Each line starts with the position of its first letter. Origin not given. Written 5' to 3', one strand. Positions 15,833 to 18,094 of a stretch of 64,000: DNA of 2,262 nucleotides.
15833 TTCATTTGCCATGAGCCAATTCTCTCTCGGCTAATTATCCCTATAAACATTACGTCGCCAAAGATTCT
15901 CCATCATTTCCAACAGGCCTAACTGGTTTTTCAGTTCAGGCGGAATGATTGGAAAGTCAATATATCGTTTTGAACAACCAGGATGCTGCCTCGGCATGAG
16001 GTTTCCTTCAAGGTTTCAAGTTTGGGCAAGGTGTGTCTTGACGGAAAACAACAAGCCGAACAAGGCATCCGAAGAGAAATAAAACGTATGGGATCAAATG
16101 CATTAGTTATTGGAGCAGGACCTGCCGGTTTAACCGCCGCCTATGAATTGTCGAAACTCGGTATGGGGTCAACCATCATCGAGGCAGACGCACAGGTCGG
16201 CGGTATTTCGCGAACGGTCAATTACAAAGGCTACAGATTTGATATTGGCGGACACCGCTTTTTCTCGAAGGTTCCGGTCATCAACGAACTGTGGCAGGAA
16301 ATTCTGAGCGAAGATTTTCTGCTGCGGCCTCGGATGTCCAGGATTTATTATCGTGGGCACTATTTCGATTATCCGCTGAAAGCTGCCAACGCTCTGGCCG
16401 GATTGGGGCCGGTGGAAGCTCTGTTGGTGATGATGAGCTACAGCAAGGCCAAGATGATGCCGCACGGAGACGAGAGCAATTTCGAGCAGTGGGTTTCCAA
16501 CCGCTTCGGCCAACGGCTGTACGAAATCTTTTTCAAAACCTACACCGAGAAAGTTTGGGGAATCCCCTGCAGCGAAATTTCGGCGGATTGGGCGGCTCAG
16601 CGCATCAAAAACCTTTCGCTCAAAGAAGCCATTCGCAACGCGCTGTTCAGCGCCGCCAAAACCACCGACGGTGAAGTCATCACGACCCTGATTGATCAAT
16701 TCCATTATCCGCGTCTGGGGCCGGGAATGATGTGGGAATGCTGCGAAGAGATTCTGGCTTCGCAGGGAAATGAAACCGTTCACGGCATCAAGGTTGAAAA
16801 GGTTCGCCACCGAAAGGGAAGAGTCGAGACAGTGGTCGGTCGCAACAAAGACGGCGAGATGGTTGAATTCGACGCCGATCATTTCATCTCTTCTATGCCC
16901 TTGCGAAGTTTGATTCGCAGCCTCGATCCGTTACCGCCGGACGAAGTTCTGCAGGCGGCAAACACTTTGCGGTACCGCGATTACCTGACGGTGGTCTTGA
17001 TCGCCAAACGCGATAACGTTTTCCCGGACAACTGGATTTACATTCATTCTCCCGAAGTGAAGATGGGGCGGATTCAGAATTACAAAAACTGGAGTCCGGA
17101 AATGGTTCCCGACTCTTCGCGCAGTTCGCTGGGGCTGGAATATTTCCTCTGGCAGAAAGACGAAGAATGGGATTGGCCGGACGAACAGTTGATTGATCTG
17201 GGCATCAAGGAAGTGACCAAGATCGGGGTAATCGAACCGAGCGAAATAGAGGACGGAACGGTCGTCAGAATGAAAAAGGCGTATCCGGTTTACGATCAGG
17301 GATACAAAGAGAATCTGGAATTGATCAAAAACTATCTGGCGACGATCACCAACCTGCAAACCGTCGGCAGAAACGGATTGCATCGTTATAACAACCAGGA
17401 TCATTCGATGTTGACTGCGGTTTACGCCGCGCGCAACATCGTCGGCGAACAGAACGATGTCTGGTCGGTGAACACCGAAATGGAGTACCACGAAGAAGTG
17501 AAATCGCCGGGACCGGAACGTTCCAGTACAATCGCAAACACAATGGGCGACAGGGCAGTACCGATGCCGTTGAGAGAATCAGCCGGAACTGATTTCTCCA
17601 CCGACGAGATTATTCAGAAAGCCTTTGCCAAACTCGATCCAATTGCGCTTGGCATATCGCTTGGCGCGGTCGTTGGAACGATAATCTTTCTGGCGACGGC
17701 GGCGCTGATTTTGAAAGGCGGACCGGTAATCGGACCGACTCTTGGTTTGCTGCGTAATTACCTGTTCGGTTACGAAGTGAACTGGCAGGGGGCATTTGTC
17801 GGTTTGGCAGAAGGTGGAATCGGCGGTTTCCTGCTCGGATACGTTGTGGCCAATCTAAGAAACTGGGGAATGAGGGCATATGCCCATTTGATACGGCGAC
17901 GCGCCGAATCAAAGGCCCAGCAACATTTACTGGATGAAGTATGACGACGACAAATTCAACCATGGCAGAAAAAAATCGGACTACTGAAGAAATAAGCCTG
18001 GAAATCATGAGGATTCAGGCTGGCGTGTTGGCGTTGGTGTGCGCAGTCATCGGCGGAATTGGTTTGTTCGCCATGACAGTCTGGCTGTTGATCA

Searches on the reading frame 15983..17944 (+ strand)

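Call 73: search_protein_families(library=pfam, proteins=[window:15983-17944:+], max_evalue=0.00001)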
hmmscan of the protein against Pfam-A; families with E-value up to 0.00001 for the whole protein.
window:15983-17944:+ (653 aa): 3 families
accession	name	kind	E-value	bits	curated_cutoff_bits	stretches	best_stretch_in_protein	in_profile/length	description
PF01593.30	Amino_oxidase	-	2.6e-19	70.3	19.8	1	48-416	2-366/443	Flavin containing amine oxidoreductase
PF13450.12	NAD_binding_8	-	6.5e-14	52.4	21.9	1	42-106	1-67/68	NAD(P)-binding Rossmann-like domain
PF01266.30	DAO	-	9.1e-06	25.9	27.9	0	41-76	3-39/353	FAD dependent oxidoreductase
